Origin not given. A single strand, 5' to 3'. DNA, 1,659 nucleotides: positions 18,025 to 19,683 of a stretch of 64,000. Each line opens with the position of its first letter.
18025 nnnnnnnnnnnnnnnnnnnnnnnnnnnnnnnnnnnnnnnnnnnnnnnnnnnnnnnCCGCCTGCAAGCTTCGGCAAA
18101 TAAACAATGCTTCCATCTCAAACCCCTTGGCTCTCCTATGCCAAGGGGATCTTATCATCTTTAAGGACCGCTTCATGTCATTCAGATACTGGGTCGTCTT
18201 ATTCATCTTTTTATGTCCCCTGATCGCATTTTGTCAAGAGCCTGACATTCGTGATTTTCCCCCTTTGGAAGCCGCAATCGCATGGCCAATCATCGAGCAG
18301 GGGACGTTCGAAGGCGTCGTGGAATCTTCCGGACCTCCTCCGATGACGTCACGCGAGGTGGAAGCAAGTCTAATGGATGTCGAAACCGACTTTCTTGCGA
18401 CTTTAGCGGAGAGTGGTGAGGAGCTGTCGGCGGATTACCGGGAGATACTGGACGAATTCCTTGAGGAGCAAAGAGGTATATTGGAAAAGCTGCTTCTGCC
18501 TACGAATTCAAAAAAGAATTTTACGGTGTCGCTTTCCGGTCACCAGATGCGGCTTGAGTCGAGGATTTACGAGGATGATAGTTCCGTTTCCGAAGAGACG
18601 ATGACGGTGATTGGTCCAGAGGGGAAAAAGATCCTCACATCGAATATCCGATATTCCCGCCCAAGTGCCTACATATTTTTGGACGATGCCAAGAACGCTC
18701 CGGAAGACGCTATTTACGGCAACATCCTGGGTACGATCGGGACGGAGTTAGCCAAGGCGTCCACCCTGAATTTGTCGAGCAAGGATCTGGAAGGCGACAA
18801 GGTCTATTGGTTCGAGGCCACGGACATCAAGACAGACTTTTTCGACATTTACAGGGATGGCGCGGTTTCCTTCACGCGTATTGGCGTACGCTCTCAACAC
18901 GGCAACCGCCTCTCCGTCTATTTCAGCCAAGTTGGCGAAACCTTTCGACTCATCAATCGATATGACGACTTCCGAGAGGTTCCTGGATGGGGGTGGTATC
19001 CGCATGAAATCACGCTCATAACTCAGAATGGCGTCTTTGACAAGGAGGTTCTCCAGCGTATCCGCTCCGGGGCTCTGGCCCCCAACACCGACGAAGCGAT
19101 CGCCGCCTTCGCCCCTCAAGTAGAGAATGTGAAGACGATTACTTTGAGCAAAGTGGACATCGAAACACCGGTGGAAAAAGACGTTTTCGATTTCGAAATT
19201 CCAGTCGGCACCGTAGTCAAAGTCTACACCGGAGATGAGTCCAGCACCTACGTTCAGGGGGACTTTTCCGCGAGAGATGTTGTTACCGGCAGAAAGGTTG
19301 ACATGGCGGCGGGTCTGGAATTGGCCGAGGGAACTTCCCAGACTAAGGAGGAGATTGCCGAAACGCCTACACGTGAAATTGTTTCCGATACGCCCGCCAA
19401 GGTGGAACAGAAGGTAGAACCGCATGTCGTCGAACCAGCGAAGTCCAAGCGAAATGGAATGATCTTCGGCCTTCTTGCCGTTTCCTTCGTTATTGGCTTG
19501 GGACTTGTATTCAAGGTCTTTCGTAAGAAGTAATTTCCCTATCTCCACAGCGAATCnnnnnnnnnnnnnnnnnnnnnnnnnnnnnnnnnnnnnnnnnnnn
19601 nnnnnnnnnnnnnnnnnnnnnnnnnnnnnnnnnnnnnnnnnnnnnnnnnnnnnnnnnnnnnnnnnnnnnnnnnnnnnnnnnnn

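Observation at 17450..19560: Low-GC (about 48-54%) two-gene islet between mutS2 and the S51-peptidase gene: small 12-Cys secreted protein plus membrane-anchored secreted protein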

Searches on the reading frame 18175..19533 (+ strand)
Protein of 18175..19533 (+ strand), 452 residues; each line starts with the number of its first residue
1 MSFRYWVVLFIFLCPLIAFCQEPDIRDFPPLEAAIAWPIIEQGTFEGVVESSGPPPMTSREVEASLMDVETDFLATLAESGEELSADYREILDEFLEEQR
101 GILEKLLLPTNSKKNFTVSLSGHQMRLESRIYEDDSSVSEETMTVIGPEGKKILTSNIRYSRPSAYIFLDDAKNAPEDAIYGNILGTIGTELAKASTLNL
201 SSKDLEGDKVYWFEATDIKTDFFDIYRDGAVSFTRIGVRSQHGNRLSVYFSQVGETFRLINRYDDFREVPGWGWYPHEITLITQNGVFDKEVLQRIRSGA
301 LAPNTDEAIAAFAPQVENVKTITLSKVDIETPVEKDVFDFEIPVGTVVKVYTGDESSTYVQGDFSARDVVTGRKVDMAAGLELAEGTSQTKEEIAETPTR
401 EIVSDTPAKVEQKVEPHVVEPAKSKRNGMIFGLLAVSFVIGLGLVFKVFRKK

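Call 7: search_protein_families(library=pfam, proteins=[window:18175-19533:+], max_evalue=1)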
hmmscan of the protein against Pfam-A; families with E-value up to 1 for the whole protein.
window:18175-19533:+ (452 aa): 1 family
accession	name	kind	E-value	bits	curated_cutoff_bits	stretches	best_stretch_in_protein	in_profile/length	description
PF09156.16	Anthrax-tox_M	-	0.032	14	25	1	79-137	6-65/287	Anthrax toxin lethal factor, middle domain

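Call 8: search_protein_families(library=ncbifam, proteins=[window:18175-19533:+], max_evalue=1)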
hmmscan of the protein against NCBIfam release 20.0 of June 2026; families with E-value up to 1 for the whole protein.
window:18175-19533:+ (452 aa): 0 families

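Call 9: find_homologous_proteins(query=window:18175-19533:+)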
Query window:18175-19533:+ (452 aa): 1 proteins with E <= 0.001 among 8000 candidates.
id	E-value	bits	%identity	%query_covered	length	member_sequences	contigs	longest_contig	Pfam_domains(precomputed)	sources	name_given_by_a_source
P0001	2.1e-298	1007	100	100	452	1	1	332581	-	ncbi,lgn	ncbi:MAG: hypothetical protein RLY93_14865 [Sumerlaeia bacterium]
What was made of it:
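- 18175..19533 (+): Gene B: a 452-aa type-I membrane protein. In order it has a signal peptide (1-20), an acidic helical region (about 55-110), a beta-rich region (about 111-360), a charged stalk (361-428), a TM helix (about 429-447) and an RKK tail. Annotated as hypothetical protein RLY93_14865 (call 9).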

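Call 23: predict_structure(protein=window:18175-19533:+)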
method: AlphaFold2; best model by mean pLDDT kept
length: 452 residues; sequences in the alignment: 1
mean_pLDDT: 39.2   pTM: 0.22
mean pLDDT of the five models: 39.2, 36.7, 35.0, 33.9, 32.7
residues with pLDDT >= 90: 0; 70-90: 15; 50-70: 69; < 50: 368
segments of 3 or more residues with pLDDT < 50: 21-62, 101-148, 152-426
pLDDT, mean of each block of 10 residues (from residue 1): 63 55 40 31 30 39 54 59 58 56 42 35 38 40 47 46 33 36 37 30 26 26 26 28 29 30 29 27 35 40 39 36 30 33 36 35 41 34 31 32 28 33 50 71 72 53
secondary structure, 60 per line:
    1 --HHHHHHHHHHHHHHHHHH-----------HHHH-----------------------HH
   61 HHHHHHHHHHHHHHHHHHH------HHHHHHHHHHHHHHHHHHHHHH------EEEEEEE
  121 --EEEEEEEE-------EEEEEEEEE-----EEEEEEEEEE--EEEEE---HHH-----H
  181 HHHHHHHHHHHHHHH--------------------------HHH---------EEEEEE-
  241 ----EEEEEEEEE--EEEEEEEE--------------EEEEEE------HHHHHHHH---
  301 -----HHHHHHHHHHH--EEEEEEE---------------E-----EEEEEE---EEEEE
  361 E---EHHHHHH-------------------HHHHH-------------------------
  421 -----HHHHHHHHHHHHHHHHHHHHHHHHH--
elements in order: H3-20 H32-35 H59-79 H86-107 E114-120 E123-130 E138-146 E152-161 E164-168 H180-195 E234-239 E245-253 E256-263 E278-283 H290-297 H306-316 E319-325 E347-352 E356-361 H366-371 H391-395 H426-450
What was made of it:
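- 18175..19533 (+): Secondary structure comes only from a low-confidence model (call 23).
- On LolA/LolB/RseB-like superfamily: The single-sequence AlphaFold2 model has pLDDT 39 (call 23).
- Closest known: LolA/LolB/RseB-like periplasmic beta-barrel carriers. Different: The fold could not be determined (call 23).
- The low-confidence model predicts about 11 beta strands plus helices (call 23).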

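Call 25: search_protein_representatives(protein=window:18175-19533:+)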
Query: 452 residues. Proteins with E-value up to 0.001 (for the whole library): 4; up to 1e-10: 1; up to 1e-30: 1. The best 4 are listed.
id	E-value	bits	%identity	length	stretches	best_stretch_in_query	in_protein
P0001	6.7e-299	1007.2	100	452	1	1-452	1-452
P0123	5.7e-07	45.3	38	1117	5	88-118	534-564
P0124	2.5e-04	36.6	26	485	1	241-352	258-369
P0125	7.5e-04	35.0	43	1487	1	355-384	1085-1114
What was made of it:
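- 18901..19218 (+): Conserved core of B (residues 243-348), with the motifs WYPHE and F-[DE]-x-E-x-P-x-G-T spaced 59 residues apart. phmmer E 2.5e-4 against 1.84 billion proteins (call 25).
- There is one relative of B among 1.84 billion representatives (call 25). Orthologues in other Sumerlaeota should therefore have been found if they existed, and none was (call 25).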

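Call 28: find_encoding_contigs(protein=P0124, flank=10000, max_places=6)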
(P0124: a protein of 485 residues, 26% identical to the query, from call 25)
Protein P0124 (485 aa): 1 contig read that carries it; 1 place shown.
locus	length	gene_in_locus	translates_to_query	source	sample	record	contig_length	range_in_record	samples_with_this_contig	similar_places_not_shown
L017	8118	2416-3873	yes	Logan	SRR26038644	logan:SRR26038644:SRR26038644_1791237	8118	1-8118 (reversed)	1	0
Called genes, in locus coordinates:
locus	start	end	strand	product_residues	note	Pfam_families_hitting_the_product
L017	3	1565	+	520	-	?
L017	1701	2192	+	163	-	-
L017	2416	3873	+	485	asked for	-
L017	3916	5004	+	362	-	PF07610:DUF1573, PF22544:HYDIN_VesB_CFA65-like_Ig, PF15780:ASH (faint), PF07610:DUF1573 (weak), PF22544:HYDIN_VesB_CFA65-like_Ig (weak)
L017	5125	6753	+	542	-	PF01040:UbiA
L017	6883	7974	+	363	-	PF07678:TED_complement (faint), PF13249:SQHop_cyclase_N (faint), PF00432:Prenyltrans, PF13243:SQHop_cyclase_C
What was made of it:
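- The L017 neighbours include UbiA and a squalene-cyclase-like gene (call 28).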

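Call 29: search_protein_families(library=pfam, proteins=[P0124], max_evalue=10)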
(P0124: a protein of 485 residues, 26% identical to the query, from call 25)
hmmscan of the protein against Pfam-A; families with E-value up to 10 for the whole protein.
P0124 (485 aa): 0 families
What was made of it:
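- Closest known: LolA/LolB/RseB-like periplasmic beta-barrel carriers. Different: No sequence model of the clan matches (calls 7, 29).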

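Call 36: find_related_loci(query=A1, collection=metagenome_contigs, flank=6000)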
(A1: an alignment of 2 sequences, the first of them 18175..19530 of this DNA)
Query A1 (452 aa) in metagenome_contigs; peptide patterns used: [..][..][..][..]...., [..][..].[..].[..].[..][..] (x = any residue, [..] = any of these).
377 stretches matched a pattern, but none encodes a relative of the query by tblastn (E <= 1e-3).

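Call 37: find_related_loci(query=A1, collection=viral_contigs, flank=6000)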
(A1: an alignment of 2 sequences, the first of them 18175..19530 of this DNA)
Query A1 (452 aa) in viral_contigs; peptide patterns used: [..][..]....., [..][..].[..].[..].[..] (x = any residue, [..] = any of these).
69 stretches matched a pattern, but none encodes a relative of the query by tblastn (E <= 1e-3).

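Call 44: find_encoding_contigs(protein=P0001, flank=10000, max_places=6)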
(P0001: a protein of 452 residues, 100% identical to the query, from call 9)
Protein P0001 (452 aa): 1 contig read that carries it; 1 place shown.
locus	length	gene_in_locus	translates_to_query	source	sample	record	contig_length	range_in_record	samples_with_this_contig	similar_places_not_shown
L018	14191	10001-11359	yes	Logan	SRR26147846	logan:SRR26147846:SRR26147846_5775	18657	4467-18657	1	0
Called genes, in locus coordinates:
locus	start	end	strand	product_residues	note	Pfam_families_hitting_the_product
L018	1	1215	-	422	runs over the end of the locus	PF02401:LYTB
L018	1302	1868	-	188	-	PF12690:BsuPI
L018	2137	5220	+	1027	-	PF17162:DUF5118 (weak), PF17148:DUF5117, PF16313:DUF4953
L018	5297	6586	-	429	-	PF00924:MS_channel_2nd, PF21082:MS_channel_3rd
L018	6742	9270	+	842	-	PF00488:MutS_V, PF01713:Smr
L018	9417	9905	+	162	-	-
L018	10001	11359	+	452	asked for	-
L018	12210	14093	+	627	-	-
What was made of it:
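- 18175..19533 (+): The gene caller starts it at 18175 (call 44).
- No export or processing genes (ABC transporter, C39 peptidase) lie nearby (calls 28, 44).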

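Call 45: search_solved_structures(query=A1, max_evalue=10, show_alignments=3)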
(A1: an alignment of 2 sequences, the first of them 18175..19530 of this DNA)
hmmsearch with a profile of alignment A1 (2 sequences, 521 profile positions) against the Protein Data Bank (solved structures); distinct sequences matched with E-value up to 10: 0.
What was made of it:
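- On LolA/LolB/RseB-like superfamily (Pfam CL0048: LolA, LolA_like, DUF4367, MucB_RseB, LppX_LprAFG): A PDB profile search gave none (call 45).
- A PDB profile search found nothing (call 45).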

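Call 47: search_protein_families(library=phrogs, proteins=[window:18175-19533:+, P0124, L017:1701-2189:+], max_evalue=1)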
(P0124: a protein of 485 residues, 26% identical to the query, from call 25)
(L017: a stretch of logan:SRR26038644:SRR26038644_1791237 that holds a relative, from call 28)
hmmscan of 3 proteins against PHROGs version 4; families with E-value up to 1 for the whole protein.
window:18175-19533:+ (452 aa): 1 family
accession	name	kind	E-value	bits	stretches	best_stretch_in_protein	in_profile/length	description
phrog_19724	-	unknown function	0.14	13.4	1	373-424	5-55/94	-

P0124 (485 aa): 0 families

L017:1701-2189:+ (163 aa): 1 family
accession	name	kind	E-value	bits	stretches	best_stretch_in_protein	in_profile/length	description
phrog_27461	-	unknown function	0.45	11.5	1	81-124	18-61/85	-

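Call 48: search_protein_families(library=padloc, proteins=[window:18175-19533:+, P0124, L017:1701-2189:+], max_evalue=1)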
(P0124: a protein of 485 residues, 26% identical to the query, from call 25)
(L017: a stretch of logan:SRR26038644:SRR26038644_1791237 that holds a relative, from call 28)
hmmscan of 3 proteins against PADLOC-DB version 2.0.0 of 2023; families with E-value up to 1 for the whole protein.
window:18175-19533:+ (452 aa): 0 families

P0124 (485 aa): 0 families

L017:1701-2189:+ (163 aa): 1 family
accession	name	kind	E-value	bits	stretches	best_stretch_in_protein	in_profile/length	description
PDLC04519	PDC-M21C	-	0.0094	13.6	1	9-43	88-122/224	-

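Call 49: search_dna_similar(query=window:18175-19533:+, collection=plasmids, mode=protein, max_evalue=0.1)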
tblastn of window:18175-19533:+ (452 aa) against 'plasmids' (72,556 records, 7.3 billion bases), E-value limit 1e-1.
No match.

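Call 54: list_cluster_members(proteins=[P0124, L017:1701-2189:+, L017:3916-5001:+, L017:5125-6750:+, L017:6883-7971:+])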
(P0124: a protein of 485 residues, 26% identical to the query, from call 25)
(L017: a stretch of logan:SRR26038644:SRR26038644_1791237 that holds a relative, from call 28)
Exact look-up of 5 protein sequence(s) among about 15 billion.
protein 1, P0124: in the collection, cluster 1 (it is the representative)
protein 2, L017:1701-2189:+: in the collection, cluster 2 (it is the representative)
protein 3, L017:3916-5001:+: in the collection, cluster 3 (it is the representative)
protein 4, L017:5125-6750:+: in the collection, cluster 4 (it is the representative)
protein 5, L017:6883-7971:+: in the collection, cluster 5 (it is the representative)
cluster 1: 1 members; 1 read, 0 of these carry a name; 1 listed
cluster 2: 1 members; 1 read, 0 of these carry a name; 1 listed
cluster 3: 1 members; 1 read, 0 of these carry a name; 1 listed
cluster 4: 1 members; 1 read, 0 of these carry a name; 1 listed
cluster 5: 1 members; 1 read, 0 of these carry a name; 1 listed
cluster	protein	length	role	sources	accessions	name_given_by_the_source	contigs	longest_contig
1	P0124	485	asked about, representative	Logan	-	-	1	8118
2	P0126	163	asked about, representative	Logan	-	-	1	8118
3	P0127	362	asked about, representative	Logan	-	-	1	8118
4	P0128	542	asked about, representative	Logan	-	-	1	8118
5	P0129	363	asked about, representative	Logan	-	-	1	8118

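Call 62: fold_search(model_id=the predicted structure, library=pdb)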
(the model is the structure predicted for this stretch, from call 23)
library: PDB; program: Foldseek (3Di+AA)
matches with E <= 10: 890; with E <= 0.001: 0
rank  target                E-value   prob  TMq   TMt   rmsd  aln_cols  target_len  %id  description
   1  6qvf_B                8.8e-02  0.94  0.11  0.27  12.6        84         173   21  TT_C0855 competence pilin from Thermus thermophilus HB27 (released 2019-05-29)
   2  6qvf_D                9.8e-02  0.93  0.11  0.27  12.6        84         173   21  TT_C0855 competence pilin from Thermus thermophilus HB27 (released 2019-05-29)
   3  6qvf_C                1.2e-01  0.91  0.11  0.27  12.6        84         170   21  TT_C0855 competence pilin from Thermus thermophilus HB27 (released 2019-05-29)
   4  6szw_B                1.5e-01  0.77  0.13  0.29  11.0       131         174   16  Asymmetric complex of Factor XII and kininogen with gC1qR/C1QBP/P32 is governed by allostery (released 2020-07-22)
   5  4fvs_E                1.6e-01  0.21  0.10  0.19  15.6       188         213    8  Crystal structure of a putative lipoprotein (BDI_3050) from Parabacteroides distasonis ATCC 8503 at 2.70 A resolution (released 2012-07-25)
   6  1p32_B                1.9e-01  0.63  0.12  0.28  11.5       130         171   15  CRYSTAL STRUCTURE OF HUMAN P32, A DOUGHNUT-SHAPED ACIDIC MITOCHONDRIAL MATRIX PROTEIN (released 1999-04-06)
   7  9gph_A                2.0e-01  0.14  0.09  0.13  18.4       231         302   10  Teth514_1788 1,2-beta-oligomannan phosphorylase in complex with mannose (-1) and phosphate (released 2025-09-17)
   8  1yqf_C                2.1e-01  0.91  0.13  0.30   7.1       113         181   12  Hypothetical protein from leishmania major unknown function sequence homologue to human p32 protein (released 2005-02-22)
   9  4ymy                  2.1e-01  0.30  0.09  0.23  15.5       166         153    8  Crystal structure of mutant nitrobindin M75A/H76L/Q96C/M148L/H158A (NB11) from Arabidopsis thaliana (released 2015-12-30)
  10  9kgz                  2.3e-01  0.60  0.11  0.30  14.2        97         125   13  Crystal structure of a de novo designed monomeric mainly-beta protein B10 (monoclinic) (released 2025-07-02)
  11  6q50                  2.3e-01  0.15  0.10  0.13  17.5       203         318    9  Structure of MPT-4, a mannose phosphorylase from Leishmania mexicana, in complex with phosphate ion (released 2019-09-25)
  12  6q4z_A                2.4e-01  0.16  0.10  0.14  17.8       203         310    7  Structure of an inactive variant (D94N) of MPT-2, a GDP-Man-dependent mannosyltransferase from Leishmania mexicana, in (released 2019-09-25)
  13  6qvf_A                2.5e-01  0.92  0.11  0.27   5.2        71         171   22  TT_C0855 competence pilin from Thermus thermophilus HB27 (released 2019-05-29)
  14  8eoi_A                2.5e-01  0.08  0.10  0.06  25.0       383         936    8  Structure of a human EMC:human Cav1.2 channel complex in GDN detergent (released 2023-05-24)
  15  5x04_B                2.7e-01  0.08  0.11  0.17  24.4       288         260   12  12:0-ACP thioesterase from Umbellularia californica (released 2017-10-25)
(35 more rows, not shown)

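Call 79: search_protein_families(library=pfam, proteins=[P0126, L017:2329-3870:+, L017:3-1562:+], max_evalue=1)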
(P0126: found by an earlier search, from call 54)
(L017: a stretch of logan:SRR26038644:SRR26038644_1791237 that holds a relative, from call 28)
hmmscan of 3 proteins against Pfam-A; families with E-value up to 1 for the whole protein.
P0126 (163 aa): 1 family
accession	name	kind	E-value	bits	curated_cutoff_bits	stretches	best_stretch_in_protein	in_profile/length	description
PF03928.20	HbpS-like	-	0.055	13.9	25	1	101-142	81-122/128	Haem degrading protein HbpS-like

L017:2329-3870:+ (514 aa): 0 families

L017:3-1562:+ (520 aa): 15 families
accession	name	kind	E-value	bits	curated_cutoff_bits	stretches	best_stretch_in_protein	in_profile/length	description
PF14559.12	TPR_19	-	1.1e-08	35.8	25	1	458-517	1-61/68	Tetratricopeptide repeat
PF01564.23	Spermine_synth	-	2.2e-08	34.3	22.9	1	107-246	8-149/186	Spermine/spermidine synthase domain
PF13432.12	TPR_16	-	6.4e-06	27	32.7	1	454-508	3-57/65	Tetratricopeptide repeat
PF13174.12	TPR_6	-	3.3e-05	24.7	26.3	1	488-507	6-25/33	Tetratricopeptide repeat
PF13424.12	TPR_12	-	3.3e-05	24.4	30.1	1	463-508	25-71/77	Tetratricopeptide repeat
PF07719.23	TPR_2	-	5.4e-05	23.5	27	1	484-512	3-31/34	Tetratricopeptide repeat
PF13428.12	TPR_14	-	0.00039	21.3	23.5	0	459-488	12-41/44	Tetratricopeptide repeat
PF13181.12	TPR_8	-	0.00053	20.4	25.7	1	485-508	4-27/34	Tetratricopeptide repeat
PF13431.12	TPR_17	-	0.0025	18.4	24.4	1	471-502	2-33/34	Tetratricopeptide repeat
PF04733.20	Coatomer_E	-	0.0028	17.6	21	1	461-508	180-227/290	Coatomer epsilon subunit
PF00515.34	TPR_1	-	0.012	15.8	27.8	1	490-512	9-31/34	Tetratricopeptide repeat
PF13371.12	TPR_9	-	0.022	15.2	35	1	459-506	6-53/73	Tetratricopeptide repeat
PF16829.10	ATR13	-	0.032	15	25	1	391-461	25-97/101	Avirulence protein ATR13, RxLR effector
PF13176.12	TPR_7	-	0.12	13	27.9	0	485-501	2-18/36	Tetratricopeptide repeat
PF11846.14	Wzy_C_2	-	0.2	12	28.5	1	475-510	140-174/191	Virulence factor membrane-bound polymerase, C-terminal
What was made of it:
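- On Bacteriocin / toxin-immunity pair: The neighbours are mutS2 and an S51/PPC peptidase here, and a spermidine-synthase/TPR protein and a DUF1573 protein in L017 (calls 28, 44, 79).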
